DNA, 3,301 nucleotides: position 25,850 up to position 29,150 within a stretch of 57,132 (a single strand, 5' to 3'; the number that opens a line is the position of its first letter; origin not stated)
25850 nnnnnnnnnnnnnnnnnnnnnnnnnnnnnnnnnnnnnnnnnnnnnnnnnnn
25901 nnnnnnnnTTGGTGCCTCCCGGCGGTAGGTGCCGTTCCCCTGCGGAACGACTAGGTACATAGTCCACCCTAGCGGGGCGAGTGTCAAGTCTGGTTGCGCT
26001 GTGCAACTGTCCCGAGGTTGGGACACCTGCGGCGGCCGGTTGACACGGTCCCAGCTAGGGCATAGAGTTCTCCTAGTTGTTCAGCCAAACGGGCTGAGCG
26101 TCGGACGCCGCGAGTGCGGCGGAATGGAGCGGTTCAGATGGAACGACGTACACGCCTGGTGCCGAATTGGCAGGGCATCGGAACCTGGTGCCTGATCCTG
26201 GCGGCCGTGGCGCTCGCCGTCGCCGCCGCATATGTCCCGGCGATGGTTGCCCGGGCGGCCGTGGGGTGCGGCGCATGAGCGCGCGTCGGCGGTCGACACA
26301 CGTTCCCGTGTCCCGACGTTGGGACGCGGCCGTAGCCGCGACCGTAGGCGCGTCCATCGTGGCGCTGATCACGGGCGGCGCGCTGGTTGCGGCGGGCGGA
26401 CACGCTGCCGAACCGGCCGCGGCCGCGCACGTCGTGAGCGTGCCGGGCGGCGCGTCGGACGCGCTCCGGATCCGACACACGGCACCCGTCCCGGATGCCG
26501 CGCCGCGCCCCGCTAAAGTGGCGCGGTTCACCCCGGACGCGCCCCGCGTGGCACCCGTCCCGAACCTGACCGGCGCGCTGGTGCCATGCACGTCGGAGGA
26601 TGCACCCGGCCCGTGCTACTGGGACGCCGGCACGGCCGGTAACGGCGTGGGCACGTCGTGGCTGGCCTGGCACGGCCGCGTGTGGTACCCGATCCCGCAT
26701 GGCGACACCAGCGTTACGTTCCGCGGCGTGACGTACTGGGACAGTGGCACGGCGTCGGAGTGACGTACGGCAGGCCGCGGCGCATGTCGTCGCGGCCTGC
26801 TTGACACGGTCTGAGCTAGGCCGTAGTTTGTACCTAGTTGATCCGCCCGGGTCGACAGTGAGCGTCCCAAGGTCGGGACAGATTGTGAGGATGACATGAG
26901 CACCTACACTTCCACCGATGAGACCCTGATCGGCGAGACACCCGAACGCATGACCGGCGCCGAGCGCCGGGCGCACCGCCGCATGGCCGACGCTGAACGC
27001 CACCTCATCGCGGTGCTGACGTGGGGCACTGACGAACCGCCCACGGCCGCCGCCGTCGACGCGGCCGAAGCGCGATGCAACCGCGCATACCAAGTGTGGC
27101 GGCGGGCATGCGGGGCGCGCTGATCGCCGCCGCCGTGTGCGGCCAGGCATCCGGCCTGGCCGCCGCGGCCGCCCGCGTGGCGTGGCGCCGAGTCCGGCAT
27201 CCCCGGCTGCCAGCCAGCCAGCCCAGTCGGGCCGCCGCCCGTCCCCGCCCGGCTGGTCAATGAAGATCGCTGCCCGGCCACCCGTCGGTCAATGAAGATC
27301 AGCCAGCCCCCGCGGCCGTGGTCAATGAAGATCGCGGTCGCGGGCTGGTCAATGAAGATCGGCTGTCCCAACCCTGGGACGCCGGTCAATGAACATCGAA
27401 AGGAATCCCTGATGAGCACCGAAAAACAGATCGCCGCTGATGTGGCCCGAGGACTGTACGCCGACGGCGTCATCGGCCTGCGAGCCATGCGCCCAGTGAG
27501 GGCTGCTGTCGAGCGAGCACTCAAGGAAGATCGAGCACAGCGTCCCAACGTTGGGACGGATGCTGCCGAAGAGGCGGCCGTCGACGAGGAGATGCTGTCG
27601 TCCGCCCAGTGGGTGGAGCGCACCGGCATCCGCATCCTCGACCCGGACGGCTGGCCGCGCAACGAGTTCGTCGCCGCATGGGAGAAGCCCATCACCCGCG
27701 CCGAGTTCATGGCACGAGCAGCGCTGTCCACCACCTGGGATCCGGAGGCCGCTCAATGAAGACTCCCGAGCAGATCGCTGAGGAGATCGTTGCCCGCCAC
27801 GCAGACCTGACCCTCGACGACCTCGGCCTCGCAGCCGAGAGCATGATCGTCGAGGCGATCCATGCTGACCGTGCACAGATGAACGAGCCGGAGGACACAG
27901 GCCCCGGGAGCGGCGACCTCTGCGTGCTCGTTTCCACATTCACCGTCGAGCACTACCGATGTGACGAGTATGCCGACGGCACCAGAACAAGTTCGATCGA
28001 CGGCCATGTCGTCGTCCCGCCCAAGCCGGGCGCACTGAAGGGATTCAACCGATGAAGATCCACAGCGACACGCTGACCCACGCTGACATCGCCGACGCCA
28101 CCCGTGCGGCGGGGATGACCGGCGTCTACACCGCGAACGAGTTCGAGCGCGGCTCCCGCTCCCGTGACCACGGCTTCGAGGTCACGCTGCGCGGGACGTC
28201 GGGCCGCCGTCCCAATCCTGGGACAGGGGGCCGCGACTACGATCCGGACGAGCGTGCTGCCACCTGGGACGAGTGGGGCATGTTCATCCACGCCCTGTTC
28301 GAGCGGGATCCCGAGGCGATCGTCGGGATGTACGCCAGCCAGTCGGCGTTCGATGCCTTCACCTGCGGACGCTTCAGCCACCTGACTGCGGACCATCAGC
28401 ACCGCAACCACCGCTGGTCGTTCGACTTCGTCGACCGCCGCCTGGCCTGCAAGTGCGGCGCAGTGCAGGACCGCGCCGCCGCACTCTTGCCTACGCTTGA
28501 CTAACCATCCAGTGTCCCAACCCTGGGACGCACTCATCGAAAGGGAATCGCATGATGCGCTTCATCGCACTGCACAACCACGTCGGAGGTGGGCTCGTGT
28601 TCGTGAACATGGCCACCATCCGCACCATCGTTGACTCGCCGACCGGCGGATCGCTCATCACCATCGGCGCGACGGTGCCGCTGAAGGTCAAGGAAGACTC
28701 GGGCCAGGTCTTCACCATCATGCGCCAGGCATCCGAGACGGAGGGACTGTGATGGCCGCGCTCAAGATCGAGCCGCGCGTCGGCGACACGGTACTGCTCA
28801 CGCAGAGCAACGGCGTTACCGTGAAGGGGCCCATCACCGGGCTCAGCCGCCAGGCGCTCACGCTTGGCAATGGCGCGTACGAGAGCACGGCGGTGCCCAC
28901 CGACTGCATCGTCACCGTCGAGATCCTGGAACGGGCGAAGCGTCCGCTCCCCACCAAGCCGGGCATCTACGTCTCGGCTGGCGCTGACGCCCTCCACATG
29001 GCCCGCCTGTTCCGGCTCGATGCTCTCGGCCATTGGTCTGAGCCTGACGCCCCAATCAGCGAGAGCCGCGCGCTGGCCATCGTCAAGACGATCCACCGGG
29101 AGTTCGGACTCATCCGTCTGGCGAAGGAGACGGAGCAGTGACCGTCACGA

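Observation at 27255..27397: Iteron-like array of five 14-bp direct repeats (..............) in a 288-bp intergenic gap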

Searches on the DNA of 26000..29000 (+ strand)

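Call 4: search_dna_similar(query=window:26000-29000:+, collection=phages, mode=near, max_rows=30)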
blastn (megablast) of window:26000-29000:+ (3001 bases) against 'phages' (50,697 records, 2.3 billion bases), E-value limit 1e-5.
No match.

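Call 67: search_dna_similar(query=window:27316-27400:+, collection=phages, mode=distant, max_evalue=10, max_rows=30)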
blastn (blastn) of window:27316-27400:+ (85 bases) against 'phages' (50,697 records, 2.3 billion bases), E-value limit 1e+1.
Records with a match: 7; places in all: 7; records where one place covers at least 80% of the query: 0.
Best place of each record, by identity: 95-99% 2; 90-95% 3; 80-90% 2.
By first word of the organism name: Gordonia 2; Streptomyces 1; Bacteriophage 1; Pseudomonas 1; Salmonella 1; Microbacterium 1.
By host as written in the record: Gordonia terrae 3612 2; Streptomyces coelicolor 1; - 1; Pseudomonas syringae pv. tomato str. DC3000 1; Salmonella enterica subsp. enterica 1; Microbacterium foliorum NRRL B-24224 1.
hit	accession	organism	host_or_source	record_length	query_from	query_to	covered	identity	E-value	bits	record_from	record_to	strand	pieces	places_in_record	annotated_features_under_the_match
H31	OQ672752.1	Streptomyces phage phiScoe56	Streptomyces coelicolor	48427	51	83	39%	82.9%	9e+0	35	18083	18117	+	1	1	hypothetical protein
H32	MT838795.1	Bacteriophage sp.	human fecal samples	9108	12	37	31%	88.5%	9e+0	35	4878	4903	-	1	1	record has no annotation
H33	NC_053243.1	Gordonia phage EMoore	Gordonia terrae 3612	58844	61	84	28%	91.7%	3e+0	36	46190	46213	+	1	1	52: hypothetical protein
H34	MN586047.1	Gordonia phage EMoore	Gordonia terrae 3612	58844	61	84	28%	91.7%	3e+0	36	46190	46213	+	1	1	52: hypothetical protein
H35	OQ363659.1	Pseudomonas phage D6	Pseudomonas syringae pv. tomato str. ...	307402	4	26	27%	91.3%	9e+0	34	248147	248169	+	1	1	putative RAD2/SF2 helicase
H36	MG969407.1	Salmonella phage GE_vB_BS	Salmonella enterica subsp. enterica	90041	43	63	25%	95.2%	9e+0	35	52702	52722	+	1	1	record has no annotation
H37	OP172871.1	Microbacterium phage Marcie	Microbacterium foliorum NRRL B-24224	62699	20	40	25%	95.2%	9e+0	35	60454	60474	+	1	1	105: hypothetical protein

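Call 78: search_rna_families(source=window, start=26700, end=27800, threshold=evalue, max_evalue=5)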
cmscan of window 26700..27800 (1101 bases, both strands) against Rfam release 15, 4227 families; matches with E-value up to 5: 4.
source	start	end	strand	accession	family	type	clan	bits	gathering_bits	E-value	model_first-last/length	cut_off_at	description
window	27699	27762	-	RF02136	HTT-AS1_3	Gene; lncRNA;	-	16.8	70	1.6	1-60/60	no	HTT antisense RNA 1 conserved region 3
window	27019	27091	-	RF01680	P5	Gene; sRNA;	-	16.8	60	4.4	1-71/71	no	Pseudomonas sRNA P5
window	26770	26800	+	RF04219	HCV_J750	Cis-reg;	-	16.1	90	4.2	36-66/113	no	J750 non-coding RNA (containing SLSL761 and SL783)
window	26700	26806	+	RF02346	ar35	Gene; sRNA;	-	15.4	45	3.2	38-144/144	5'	Alphaproteobacterial sRNA ar35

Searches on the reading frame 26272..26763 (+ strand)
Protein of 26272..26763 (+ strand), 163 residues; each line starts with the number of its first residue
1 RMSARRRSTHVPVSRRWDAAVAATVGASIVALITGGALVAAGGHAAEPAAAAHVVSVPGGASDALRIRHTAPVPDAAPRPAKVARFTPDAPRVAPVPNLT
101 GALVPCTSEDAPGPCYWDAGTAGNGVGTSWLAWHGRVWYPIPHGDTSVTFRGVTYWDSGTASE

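Call 12: search_protein_families(library=pfam, proteins=[window:26272-26763:+], max_evalue=0.01)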
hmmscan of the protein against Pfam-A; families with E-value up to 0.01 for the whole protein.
window:26272-26763:+ (163 aa): 0 families

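Call 16: search_protein_families(library=phrogs, proteins=[window:26272-26763:+], max_evalue=0.01)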
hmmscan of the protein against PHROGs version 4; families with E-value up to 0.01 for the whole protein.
window:26272-26763:+ (163 aa): 3 families
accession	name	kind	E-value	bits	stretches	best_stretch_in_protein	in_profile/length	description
phrog_19904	-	unknown function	1.3e-07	32.3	1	101-132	26-56/69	-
phrog_3994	-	unknown function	0.0001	23.5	1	75-142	28-90/142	-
phrog_23104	-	unknown function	0.0057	17.6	0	101-134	27-59/67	-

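Call 105: search_protein_families(library=padloc, proteins=[window:26359-26763:+], max_evalue=0.01)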
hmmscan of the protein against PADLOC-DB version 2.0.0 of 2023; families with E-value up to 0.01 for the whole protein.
window:26359-26763:+ (134 aa): 0 families

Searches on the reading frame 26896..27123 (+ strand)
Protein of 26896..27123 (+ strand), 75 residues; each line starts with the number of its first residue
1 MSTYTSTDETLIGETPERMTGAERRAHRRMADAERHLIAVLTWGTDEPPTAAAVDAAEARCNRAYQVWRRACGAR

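Call 12: search_protein_families(library=pfam, proteins=[window:26896-27123:+], max_evalue=0.01)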
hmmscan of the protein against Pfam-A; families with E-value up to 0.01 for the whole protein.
window:26896-27123:+ (75 aa): 0 families

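Call 16: search_protein_families(library=phrogs, proteins=[window:26896-27123:+], max_evalue=0.01)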
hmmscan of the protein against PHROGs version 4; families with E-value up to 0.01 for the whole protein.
window:26896-27123:+ (75 aa): 0 families

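Call 80: find_related_loci(query=window:26896-27123:+, collection=viral_contigs, flank=4000)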
Query window:26896-27123:+ (75 aa) in viral_contigs; peptide patterns used: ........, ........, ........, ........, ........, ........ (x = any residue, [..] = any of these).
104 stretches matched a pattern, but none encodes a relative of the query by tblastn (E <= 1e-3).

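Call 82: find_homologous_proteins(query=window:26896-27123:+, max_evalue=0.01)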
Query window:26896-27123:+ (75 aa): 1 proteins with E <= 0.01 among 7 candidates.
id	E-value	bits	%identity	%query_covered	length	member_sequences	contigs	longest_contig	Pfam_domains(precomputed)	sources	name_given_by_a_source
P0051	1.5e-42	160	100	100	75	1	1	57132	-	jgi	jgi:hypothetical protein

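Call 105: search_protein_families(library=padloc, proteins=[window:26896-27123:+], max_evalue=0.01)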
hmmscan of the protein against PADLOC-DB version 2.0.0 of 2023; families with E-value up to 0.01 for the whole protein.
window:26896-27123:+ (75 aa): 0 families

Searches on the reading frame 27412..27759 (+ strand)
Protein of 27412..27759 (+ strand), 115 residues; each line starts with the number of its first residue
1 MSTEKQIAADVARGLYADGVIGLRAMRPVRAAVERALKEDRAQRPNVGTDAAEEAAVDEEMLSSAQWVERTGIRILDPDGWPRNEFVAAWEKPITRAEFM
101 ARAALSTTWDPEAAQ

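Call 12: search_protein_families(library=pfam, proteins=[window:27412-27759:+], max_evalue=0.01)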
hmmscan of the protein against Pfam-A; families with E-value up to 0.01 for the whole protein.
window:27412-27759:+ (115 aa): 0 families

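Call 16: search_protein_families(library=phrogs, proteins=[window:27412-27759:+], max_evalue=0.01)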
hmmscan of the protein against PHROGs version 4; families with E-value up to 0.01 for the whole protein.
window:27412-27759:+ (115 aa): 1 family
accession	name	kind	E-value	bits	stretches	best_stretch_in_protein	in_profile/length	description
phrog_11725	-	unknown function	9.8e-12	45.4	1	63-108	9-55/62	-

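Call 17: find_encoding_contigs(protein=window:27412-27759:+, flank=6000, max_places=10)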
Protein window:27412-27759:+ (115 aa): 1 contig read that carries it; 1 place shown.
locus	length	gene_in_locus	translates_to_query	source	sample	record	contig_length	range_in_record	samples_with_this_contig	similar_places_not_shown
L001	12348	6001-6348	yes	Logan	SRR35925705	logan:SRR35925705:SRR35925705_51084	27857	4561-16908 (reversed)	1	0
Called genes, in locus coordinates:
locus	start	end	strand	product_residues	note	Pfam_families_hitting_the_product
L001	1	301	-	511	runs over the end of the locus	PF03237:Terminase_6N, PF17289:Terminase_6C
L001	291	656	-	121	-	-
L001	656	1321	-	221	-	-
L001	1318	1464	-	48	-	-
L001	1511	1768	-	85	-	-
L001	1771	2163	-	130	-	-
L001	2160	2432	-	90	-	-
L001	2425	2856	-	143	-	-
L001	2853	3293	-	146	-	-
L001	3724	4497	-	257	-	-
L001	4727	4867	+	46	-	-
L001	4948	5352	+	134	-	-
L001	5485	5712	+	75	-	-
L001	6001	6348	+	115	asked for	-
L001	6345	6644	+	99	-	-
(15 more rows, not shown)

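Call 66: find_homologous_proteins(query=window:27412-27759:+)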
Query window:27412-27759:+ (115 aa): 1 proteins with E <= 0.001 among 93 candidates.
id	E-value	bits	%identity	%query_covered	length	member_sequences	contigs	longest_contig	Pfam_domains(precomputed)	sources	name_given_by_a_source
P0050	2.2e-66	239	100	100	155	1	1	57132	-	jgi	jgi:hypothetical protein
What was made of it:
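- Tried and rejected: The 27412 protein and the 75-aa protein have no homologues apart from themselves (calls 66, 82).
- Checked: The JGI call is the 155-aa extended form (call 66).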

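Call 105: search_protein_families(library=padloc, proteins=[window:27412-27759:+], max_evalue=0.01)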
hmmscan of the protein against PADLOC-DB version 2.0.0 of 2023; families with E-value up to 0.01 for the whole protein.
window:27412-27759:+ (115 aa): 0 families
